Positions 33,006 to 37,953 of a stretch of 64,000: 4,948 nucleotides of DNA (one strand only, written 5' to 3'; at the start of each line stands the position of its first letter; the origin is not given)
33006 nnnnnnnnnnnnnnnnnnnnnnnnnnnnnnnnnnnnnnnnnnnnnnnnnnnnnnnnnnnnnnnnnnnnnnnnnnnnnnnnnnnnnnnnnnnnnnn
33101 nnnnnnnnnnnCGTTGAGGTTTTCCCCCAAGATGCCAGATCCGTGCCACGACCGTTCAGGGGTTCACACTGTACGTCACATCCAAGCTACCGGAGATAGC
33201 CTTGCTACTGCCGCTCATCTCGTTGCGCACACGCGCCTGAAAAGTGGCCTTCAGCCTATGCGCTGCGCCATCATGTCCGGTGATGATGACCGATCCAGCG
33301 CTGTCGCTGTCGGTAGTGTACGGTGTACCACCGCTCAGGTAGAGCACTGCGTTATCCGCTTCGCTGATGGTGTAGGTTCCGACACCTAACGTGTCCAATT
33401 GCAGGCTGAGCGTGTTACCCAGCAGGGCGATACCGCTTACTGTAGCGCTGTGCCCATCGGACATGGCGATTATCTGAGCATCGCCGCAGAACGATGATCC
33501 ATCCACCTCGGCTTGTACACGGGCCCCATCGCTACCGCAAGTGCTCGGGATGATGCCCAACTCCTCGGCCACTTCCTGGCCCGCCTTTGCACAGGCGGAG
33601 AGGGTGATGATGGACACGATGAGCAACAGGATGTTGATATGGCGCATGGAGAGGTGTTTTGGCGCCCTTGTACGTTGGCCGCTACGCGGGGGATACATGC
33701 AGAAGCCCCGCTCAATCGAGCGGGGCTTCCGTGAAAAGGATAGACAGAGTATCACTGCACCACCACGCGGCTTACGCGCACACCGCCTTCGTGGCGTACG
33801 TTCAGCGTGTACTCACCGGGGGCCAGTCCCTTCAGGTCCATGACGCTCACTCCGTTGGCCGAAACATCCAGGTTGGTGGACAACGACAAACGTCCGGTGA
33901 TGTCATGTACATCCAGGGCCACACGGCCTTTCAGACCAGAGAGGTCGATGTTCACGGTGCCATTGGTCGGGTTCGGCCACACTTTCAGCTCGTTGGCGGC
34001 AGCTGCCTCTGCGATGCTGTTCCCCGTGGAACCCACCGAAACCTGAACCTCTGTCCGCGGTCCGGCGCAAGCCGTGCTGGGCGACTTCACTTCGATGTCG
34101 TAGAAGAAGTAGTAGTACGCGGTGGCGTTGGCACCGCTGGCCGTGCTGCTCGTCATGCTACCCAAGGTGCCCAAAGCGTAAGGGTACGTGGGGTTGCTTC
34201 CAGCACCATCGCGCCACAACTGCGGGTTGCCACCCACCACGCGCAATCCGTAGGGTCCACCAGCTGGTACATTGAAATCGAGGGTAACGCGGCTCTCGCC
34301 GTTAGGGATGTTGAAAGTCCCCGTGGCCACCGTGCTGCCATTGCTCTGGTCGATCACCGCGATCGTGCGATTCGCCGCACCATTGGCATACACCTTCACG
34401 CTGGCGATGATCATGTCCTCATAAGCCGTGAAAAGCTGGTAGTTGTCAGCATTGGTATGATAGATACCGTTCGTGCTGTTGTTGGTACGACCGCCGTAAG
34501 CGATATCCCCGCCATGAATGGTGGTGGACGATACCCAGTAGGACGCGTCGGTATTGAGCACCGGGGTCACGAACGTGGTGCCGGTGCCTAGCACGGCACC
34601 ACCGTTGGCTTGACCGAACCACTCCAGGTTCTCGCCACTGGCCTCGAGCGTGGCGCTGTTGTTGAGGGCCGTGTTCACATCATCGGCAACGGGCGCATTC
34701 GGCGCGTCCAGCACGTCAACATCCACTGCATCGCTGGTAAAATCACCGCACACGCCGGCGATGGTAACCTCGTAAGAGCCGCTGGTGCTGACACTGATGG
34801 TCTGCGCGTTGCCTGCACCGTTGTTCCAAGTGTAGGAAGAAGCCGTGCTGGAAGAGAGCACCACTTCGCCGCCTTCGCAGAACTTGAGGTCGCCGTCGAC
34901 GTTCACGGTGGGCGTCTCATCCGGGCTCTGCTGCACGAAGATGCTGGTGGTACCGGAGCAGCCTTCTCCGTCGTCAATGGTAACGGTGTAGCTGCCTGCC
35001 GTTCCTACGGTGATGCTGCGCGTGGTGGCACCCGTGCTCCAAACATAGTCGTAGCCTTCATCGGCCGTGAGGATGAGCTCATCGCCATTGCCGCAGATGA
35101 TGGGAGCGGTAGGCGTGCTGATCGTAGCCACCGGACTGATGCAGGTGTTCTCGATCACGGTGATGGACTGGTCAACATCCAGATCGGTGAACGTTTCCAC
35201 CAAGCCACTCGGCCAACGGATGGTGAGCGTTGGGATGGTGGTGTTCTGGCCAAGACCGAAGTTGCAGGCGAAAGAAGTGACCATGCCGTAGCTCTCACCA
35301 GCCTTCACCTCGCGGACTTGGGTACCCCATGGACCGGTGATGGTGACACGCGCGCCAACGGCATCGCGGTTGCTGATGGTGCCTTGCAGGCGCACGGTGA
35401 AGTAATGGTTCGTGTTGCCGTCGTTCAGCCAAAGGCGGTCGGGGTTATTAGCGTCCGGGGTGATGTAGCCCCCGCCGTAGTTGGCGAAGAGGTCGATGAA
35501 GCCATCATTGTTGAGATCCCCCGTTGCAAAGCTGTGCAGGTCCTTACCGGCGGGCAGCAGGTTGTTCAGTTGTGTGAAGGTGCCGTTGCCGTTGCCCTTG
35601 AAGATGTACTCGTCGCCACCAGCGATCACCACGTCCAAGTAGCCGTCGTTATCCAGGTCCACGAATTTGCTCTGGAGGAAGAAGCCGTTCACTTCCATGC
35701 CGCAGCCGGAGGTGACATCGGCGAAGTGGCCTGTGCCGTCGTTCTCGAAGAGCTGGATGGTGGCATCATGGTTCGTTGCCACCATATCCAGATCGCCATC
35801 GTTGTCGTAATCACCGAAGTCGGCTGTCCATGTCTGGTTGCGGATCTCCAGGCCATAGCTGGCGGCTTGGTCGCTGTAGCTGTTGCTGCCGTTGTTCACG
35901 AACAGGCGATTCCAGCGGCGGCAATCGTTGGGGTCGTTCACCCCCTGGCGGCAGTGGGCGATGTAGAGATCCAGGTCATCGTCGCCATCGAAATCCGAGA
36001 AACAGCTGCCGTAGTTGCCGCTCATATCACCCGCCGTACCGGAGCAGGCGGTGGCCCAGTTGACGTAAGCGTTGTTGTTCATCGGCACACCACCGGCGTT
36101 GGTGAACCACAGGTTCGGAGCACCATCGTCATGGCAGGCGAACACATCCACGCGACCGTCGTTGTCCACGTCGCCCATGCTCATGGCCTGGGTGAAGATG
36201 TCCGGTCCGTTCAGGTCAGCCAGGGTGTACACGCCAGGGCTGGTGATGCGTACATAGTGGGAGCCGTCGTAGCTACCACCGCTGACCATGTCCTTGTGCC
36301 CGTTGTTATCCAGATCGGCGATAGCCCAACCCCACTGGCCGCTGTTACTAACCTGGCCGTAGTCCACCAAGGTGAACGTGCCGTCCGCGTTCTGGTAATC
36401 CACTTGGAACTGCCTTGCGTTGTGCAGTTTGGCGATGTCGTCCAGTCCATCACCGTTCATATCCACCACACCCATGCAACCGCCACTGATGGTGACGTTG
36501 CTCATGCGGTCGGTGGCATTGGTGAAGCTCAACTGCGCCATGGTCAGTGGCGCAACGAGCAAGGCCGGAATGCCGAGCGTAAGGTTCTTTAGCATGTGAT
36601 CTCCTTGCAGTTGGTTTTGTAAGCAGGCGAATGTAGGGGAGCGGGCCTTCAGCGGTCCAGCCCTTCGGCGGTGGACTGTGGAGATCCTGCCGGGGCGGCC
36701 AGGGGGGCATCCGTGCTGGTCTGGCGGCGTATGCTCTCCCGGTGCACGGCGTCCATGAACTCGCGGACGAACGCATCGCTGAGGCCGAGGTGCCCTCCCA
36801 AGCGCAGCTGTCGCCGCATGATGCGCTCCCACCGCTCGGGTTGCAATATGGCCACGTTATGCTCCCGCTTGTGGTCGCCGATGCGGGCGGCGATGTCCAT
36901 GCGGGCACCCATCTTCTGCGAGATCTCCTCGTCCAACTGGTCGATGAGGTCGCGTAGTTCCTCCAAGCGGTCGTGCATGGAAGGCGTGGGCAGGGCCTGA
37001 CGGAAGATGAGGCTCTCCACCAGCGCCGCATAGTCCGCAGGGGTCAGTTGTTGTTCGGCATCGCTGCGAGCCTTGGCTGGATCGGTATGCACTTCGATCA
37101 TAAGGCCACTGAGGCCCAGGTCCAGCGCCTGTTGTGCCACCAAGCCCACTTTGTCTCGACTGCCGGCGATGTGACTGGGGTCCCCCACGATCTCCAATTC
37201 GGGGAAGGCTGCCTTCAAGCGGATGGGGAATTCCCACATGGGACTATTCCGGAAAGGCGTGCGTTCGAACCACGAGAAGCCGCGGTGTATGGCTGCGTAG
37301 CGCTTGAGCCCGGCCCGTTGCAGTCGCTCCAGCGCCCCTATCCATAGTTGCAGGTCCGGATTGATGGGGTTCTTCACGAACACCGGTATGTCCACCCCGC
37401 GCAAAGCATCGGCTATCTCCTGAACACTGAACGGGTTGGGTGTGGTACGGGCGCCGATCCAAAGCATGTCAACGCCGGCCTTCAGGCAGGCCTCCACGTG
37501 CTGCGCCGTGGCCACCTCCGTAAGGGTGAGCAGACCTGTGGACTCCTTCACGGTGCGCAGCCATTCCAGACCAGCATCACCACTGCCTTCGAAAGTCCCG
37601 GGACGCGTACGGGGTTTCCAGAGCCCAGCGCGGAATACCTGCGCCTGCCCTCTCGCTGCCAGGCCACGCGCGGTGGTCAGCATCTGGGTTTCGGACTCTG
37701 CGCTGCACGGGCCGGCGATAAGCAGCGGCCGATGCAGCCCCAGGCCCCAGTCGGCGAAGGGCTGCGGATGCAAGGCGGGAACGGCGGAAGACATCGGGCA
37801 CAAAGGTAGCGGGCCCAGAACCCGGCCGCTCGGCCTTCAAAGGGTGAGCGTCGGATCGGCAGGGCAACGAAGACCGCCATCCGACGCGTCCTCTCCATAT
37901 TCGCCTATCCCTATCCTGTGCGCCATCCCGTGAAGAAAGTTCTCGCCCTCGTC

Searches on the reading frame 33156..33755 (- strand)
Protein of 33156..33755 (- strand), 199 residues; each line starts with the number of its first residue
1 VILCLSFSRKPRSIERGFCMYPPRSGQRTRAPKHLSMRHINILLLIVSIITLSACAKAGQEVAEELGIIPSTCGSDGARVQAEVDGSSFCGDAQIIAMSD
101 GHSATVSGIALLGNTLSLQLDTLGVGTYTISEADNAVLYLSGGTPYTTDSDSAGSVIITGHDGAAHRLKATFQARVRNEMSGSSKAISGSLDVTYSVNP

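Call 9: search_protein_families(library=pfam, proteins=[window:33156-33755:-], max_evalue=0.001)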
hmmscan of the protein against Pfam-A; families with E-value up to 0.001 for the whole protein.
window:33156-33755:- (199 aa): 1 family
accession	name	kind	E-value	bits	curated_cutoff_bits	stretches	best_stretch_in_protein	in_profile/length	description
PF19765.4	DUF6252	-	3.7e-08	34.1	27.2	1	79-180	4-108/124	Family of unknown function (DUF6252)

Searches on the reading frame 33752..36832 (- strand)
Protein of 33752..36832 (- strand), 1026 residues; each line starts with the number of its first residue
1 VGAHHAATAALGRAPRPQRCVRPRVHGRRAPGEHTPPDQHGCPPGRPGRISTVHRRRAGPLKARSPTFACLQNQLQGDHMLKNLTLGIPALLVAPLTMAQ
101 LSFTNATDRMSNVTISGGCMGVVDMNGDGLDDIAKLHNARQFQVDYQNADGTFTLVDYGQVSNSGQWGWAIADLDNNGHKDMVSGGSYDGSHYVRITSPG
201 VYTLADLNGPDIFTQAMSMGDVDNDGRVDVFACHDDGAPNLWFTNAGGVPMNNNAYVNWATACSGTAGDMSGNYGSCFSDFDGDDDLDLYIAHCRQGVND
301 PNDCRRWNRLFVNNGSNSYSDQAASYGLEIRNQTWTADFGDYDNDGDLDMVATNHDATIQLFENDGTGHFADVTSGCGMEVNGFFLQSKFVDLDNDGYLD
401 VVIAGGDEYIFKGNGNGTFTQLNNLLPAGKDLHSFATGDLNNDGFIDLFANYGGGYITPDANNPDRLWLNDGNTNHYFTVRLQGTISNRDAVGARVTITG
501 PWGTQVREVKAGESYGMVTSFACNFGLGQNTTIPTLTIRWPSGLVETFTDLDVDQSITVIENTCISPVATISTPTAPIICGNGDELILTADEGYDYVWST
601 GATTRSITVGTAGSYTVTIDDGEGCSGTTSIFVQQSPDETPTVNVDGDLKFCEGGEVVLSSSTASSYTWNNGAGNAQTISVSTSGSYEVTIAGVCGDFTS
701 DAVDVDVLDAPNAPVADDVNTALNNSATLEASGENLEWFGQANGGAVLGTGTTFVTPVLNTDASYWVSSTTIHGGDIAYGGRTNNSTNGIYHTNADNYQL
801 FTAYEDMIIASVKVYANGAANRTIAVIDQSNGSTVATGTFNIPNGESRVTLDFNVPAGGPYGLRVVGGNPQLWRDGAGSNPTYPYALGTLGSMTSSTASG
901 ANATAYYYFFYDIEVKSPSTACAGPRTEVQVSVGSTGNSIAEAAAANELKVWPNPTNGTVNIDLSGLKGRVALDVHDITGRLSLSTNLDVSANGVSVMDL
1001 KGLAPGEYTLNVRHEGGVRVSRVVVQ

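Call 9: search_protein_families(library=pfam, proteins=[window:33752-36832:-], max_evalue=0.001)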
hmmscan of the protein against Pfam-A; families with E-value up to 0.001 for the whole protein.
window:33752-36832:- (1026 aa): 5 families
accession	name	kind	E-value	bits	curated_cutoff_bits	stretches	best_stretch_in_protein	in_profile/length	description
PF13517.12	FG-GAP_3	-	1.8e-31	108.9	26.9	5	392-449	1-60/61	FG-GAP-like repeat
PF07593.17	UnbV_ASPIC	-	2.9e-17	62.7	23.4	1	491-558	1-68/68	ASPIC and UnbV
PF19081.6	Ig_7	-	2.1e-10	41.2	27.3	1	711-771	1-66/84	Ig-like domain CHU_C associated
PF01839.29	FG-GAP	-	3.4e-08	33.6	22.1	0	434-458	4-27/37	FG-GAP repeat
PF18962.6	Por_Secre_tail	-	5.6e-08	33.4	27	1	951-1025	1-75/75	Secretion system C-terminal sorting domain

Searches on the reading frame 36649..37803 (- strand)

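Call 9: search_protein_families(library=pfam, proteins=[window:36649-37803:-], max_evalue=0.001)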
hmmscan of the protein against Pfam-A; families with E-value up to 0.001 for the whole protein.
window:36649-37803:- (384 aa): 2 families
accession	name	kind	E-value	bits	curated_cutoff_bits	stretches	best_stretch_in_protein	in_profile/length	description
PF00793.26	DAHP_synth_1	-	4.8e-37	127.8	25.5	1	24-259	16-255/270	DAHP synthetase I family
PF01817.26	CM_2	-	3e-17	63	27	1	283-361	1-79/80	Chorismate mutase type II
